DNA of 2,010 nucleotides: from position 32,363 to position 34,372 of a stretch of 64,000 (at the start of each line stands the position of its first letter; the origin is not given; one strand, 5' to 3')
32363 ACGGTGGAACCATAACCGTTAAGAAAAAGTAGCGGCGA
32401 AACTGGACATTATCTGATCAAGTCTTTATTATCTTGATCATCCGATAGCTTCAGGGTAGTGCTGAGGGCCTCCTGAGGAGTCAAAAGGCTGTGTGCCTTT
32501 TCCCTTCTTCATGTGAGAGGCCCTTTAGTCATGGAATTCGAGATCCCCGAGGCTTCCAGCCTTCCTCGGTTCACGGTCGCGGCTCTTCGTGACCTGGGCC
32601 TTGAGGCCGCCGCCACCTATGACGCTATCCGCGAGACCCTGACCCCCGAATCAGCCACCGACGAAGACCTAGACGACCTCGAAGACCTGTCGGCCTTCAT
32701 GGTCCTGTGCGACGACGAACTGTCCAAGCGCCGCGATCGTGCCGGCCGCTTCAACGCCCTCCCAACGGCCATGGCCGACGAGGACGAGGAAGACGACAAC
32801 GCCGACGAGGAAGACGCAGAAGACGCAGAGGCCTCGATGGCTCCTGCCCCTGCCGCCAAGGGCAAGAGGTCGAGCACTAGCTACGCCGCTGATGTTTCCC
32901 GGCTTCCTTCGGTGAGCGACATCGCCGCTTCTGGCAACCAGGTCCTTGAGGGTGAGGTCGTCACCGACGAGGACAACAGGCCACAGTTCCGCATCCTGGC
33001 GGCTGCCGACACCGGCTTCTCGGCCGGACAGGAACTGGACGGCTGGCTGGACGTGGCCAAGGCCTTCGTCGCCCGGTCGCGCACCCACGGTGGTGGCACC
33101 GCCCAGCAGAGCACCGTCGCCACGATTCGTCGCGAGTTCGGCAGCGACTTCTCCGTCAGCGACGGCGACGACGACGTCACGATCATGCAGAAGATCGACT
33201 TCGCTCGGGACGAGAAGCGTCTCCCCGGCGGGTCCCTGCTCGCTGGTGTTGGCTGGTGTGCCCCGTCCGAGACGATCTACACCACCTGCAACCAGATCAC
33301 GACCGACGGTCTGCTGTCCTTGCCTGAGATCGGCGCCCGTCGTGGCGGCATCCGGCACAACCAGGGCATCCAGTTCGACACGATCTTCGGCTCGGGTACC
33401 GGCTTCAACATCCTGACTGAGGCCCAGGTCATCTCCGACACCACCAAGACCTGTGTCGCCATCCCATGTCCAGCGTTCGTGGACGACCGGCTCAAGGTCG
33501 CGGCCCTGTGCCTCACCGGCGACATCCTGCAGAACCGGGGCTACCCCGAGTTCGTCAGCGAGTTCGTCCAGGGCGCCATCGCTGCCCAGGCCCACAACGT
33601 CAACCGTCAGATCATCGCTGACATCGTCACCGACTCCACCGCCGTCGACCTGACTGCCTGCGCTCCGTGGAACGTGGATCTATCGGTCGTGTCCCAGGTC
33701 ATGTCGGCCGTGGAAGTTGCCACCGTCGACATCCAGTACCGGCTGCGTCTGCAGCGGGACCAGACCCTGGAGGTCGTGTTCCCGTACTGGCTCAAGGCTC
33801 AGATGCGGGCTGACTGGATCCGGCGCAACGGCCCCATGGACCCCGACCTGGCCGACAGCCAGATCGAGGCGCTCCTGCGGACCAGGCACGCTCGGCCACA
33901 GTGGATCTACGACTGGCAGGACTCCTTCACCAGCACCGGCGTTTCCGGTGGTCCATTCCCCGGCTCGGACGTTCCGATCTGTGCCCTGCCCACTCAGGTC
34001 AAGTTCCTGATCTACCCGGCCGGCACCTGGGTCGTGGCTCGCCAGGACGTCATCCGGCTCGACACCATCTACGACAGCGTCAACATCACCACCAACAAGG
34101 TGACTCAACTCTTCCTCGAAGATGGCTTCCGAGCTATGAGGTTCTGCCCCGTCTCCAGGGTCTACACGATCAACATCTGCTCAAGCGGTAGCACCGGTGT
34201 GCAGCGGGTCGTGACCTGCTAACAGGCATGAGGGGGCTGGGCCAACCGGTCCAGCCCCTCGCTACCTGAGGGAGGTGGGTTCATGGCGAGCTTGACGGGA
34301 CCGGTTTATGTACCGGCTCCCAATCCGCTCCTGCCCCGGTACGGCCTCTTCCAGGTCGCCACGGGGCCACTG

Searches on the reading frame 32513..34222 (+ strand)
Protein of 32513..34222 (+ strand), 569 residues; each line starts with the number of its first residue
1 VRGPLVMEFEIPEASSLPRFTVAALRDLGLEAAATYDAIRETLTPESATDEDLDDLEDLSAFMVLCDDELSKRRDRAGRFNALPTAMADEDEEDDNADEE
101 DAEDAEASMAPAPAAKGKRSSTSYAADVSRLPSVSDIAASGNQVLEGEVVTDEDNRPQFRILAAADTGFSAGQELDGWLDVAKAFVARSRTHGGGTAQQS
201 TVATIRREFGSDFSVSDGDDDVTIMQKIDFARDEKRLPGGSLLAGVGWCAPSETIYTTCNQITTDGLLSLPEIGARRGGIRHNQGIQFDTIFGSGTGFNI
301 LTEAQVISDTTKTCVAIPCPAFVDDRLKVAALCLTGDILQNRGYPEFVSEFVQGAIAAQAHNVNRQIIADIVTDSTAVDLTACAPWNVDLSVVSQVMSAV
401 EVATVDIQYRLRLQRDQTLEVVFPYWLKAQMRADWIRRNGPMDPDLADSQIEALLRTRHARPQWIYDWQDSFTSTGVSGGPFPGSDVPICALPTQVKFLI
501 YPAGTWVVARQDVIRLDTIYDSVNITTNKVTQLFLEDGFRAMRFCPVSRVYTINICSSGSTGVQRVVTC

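Call 8: search_protein_families(library=pfam, proteins=[window:32513-34222:+], max_evalue=0.01)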
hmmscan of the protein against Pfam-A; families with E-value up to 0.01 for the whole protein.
window:32513-34222:+ (569 aa): 0 families

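Call 9: search_protein_families(library=phrogs, proteins=[window:32513-34222:+], max_evalue=0.001)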
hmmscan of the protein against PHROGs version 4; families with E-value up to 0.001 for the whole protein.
window:32513-34222:+ (569 aa): 1 family
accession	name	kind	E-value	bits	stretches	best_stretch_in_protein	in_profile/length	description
phrog_777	-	head and packaging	5.3e-125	419.9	1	9-569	4-577/580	major head protein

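Call 10: search_dna_similar(query=window:32513-34222:+, collection=phages, mode=protein, max_rows=25)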
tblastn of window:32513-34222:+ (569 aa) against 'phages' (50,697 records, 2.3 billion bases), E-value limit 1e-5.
Records with a match: 867; places in all: 867; records where one place covers at least 80% of the query: 0.
Best place of each record, by identity: <60% 867.
By first word of the organism name: Mycobacterium 496; Gordonia 194; Microbacterium 125; Arthrobacter 18; Streptomyces 17; Rhodococcus 3; Actinoplanes 2; Tsukamurella 2; Curtobacterium 2; Mycolicibacterium 2; and 6 more.
By host as written in the record: Mycobacterium smegmatis mc2 155 348; Gordonia terrae 3612 153; Mycobacterium smegmatis mc#155 83; Microbacterium foliorum NRRL B-24224 56; Microbacterium foliorum NRRL B-24224 SEA 27; Microbacterium paraoxydans NWU1 27; Gordonia terrae CAG3 16; - 12; and 53 more.
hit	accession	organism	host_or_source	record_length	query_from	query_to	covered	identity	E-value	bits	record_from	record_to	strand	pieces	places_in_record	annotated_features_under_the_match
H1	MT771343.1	Gordonia phage Clown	Gordonia terrae 3612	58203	126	567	78%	37.3%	3e-67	243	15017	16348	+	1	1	23: major capsid hexamer protein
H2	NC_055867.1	Gordonia phage Clown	Gordonia terrae 3612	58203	126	567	78%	37.3%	3e-67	243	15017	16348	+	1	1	23: major head protein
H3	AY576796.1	Actinoplanes phage phiAsp2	-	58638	193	562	65%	44.1%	4e-84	292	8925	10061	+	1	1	pas14: Pas14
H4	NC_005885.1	Actinoplanes phage phiAsp2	Actinoplanes sp. SN223/29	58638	193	562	65%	44.1%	4e-84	292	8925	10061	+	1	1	major head protein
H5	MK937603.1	Gordonia phage Bakery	Gordonia terrae 3612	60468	136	565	76%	37.2%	1e-65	238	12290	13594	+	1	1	20: major capsid hexamer protein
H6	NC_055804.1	Gordonia phage Bakery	Gordonia terrae 3612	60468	136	565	76%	37.2%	1e-65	238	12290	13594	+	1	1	20: major head protein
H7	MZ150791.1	Gordonia phage YungMoney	Gordonia terrae 3612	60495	136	565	76%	37.2%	7e-68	244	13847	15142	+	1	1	21: major capsid hexamer protein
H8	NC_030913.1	Gordonia phage Wizard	Gordonia terrae 3612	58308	153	565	73%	38.2%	5e-67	242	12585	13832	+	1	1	19: major head protein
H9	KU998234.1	Gordonia phage Wizard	Gordonia terrae 3612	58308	153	565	73%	38.2%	5e-67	242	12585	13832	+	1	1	19: major capsid hexamer protein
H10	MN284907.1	Gordonia phage Fireball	Gordonia terrae 3612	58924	153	565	73%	38.2%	5e-67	242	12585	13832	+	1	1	20: major capsid hexamer protein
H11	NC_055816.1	Gordonia phage Fireball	Gordonia terrae 3612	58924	153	565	73%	38.2%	5e-67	242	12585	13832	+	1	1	20: major head protein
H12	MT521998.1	Gordonia phage Jambalaya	Gordonia terrae 3612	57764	153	565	73%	38.2%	5e-67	242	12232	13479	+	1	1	19: major capsid hexamer protein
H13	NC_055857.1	Gordonia phage Jambalaya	Gordonia terrae 3612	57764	153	565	73%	38.2%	5e-67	242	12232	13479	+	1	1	19: major head protein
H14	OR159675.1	Gordonia phage Savbucketdawg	Gordonia terrae 3612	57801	153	565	73%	38.2%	5e-67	242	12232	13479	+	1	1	19: major capsid hexamer protein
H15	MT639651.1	Gordonia phage Portcullis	Gordonia terrae 3612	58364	153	565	73%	38.2%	5e-67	242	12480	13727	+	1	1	19: major capsid hexamer protein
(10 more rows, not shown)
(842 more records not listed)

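Call 12: get_annotated_region(hit=H1, flank=13000)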
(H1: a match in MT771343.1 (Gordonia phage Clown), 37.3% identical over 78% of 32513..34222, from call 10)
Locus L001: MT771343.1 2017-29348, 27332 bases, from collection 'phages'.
description: Gordonia phage Clown, complete genome.
organism: Gordonia phage Clown (NCBI taxid 2759393)
taxonomy: Viruses; Duplodnaviria; Heunggongvirae; Uroviricota; Caudoviricetes; Clownvirus; Clownvirus clown
host: Gordonia terrae 3612; source: soil; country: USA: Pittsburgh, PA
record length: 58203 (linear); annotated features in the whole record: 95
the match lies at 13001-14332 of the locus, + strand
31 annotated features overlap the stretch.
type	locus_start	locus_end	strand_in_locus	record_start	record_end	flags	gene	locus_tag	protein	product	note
CDS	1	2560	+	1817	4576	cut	5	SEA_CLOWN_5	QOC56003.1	terminase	-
CDS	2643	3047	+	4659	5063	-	6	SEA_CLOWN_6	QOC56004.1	hypothetical protein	-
CDS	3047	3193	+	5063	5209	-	7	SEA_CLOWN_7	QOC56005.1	membrane protein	-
CDS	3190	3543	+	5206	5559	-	8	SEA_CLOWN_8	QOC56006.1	hypothetical protein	-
CDS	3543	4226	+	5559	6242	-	9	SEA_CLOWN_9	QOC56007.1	methyltransferase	-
CDS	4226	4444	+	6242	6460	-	10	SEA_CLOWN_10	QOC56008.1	hypothetical protein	-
CDS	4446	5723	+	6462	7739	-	11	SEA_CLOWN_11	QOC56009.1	methyltransferase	-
CDS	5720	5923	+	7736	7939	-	12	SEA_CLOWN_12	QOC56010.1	nucleoside deoxyribosyltransferase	-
CDS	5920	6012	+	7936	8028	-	13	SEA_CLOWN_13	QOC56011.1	hypothetical protein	-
CDS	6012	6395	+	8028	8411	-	14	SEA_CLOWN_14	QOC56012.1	hypothetical protein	-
CDS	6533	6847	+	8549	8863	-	15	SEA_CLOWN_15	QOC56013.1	membrane protein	-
CDS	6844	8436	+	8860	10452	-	16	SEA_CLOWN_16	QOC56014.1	portal protein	-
CDS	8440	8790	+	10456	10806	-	17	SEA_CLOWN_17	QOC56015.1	hypothetical protein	-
CDS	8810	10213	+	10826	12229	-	18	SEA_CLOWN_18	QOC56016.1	MuF-like minor capsid protein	-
CDS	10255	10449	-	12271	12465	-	19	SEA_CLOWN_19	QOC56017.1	hypothetical protein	-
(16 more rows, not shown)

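Call 13: get_annotated_region(hit=H4, flank=9000)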
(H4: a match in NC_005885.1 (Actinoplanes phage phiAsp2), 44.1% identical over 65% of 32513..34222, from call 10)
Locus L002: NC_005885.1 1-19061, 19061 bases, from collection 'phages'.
description: Actinoplanes phage phiAsp2, complete genome.
organism: Actinoplanes phage phiAsp2 (NCBI taxid 279303)
taxonomy: Viruses; Duplodnaviria; Heunggongvirae; Uroviricota; Caudoviricetes
host: Actinoplanes sp. SN223/29; source: -; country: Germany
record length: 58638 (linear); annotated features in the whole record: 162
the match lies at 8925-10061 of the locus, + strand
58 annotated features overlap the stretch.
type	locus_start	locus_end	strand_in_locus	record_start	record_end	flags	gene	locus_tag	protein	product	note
regulatory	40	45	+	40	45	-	-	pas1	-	ribosome_binding_site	-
CDS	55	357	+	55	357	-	-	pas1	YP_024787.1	Pas1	hypothetical protein; putative DNA binding protein; similar to Mus musculus DNA-binding protein RFX1 SwissProt ...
CDS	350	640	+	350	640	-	-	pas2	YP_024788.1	Pas2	-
regulatory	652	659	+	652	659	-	-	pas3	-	ribosome_binding_site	-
CDS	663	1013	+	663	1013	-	-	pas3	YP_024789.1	Pas3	hypothetical protein; similar to Mycobacteriophage Rosebush Gp11 encoded by GenBank Accession Number AY129334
regulatory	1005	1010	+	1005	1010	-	-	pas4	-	ribosome_binding_site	-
CDS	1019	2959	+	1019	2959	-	-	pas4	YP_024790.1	portal protein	hypothetical protein; similar to Mycobacteriophage Rosebush Gp12 encoded by GenBank Accession Number AY129334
regulatory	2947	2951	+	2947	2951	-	-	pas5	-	ribosome_binding_site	-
CDS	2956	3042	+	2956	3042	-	-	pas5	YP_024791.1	Pas5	-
misc_feature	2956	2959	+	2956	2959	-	-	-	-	-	putative translational coupling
CDS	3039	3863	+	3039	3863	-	-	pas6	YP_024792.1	head morphogenesis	hypothetical protein; probably involved in head morphogenesis; similar to Bacteriophage SPP1 Gp7 encoded by GenBank ...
misc_feature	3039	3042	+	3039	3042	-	-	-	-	-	putative translational coupling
regulatory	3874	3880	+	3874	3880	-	-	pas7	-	ribosome_binding_site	-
CDS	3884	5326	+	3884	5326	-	-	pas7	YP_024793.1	Pas7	hypothetical protein; similar to Mycobacteriophage Rosebush Gp13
CDS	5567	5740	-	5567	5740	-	-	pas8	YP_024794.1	Pas8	-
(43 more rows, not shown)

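Call 41: find_related_loci(query=window:32513-34222:+, collection=viral_contigs, flank=10000)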
Query window:32513-34222:+ (569 aa) in viral_contigs; peptide patterns used: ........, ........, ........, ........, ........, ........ (x = any residue, [..] = any of these).
45 stretches matched a pattern; 23 encode a relative of the query (tblastn E <= 1e-3); 23 distinct loci.
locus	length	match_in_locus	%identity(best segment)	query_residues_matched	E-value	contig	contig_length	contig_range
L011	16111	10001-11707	94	1-569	0e+0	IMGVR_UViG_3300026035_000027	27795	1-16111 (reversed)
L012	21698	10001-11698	80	2-569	0e+0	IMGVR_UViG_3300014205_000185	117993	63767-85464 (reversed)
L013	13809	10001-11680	79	4-569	0e+0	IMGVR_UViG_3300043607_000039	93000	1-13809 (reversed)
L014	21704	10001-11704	79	7-569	0e+0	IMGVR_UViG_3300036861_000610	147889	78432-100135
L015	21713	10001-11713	76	5-569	0e+0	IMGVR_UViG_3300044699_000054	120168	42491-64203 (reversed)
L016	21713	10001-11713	76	5-569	0e+0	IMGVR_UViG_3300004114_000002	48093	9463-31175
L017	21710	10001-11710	77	2-569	0e+0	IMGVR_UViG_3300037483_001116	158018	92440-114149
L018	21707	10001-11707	82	2-569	0e+0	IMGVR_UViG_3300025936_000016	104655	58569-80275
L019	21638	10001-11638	58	9-569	0e+0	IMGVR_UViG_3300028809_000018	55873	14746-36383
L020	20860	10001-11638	58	9-569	0e+0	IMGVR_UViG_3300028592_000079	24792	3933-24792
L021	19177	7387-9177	44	7-569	9e-149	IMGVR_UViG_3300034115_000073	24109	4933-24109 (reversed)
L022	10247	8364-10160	45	7-569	2e-146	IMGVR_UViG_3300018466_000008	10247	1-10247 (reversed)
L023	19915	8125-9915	44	9-569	1e-142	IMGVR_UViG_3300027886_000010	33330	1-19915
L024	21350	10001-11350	50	134-569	2e-137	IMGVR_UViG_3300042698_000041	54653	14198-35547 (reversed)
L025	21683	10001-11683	76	7-569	0e+0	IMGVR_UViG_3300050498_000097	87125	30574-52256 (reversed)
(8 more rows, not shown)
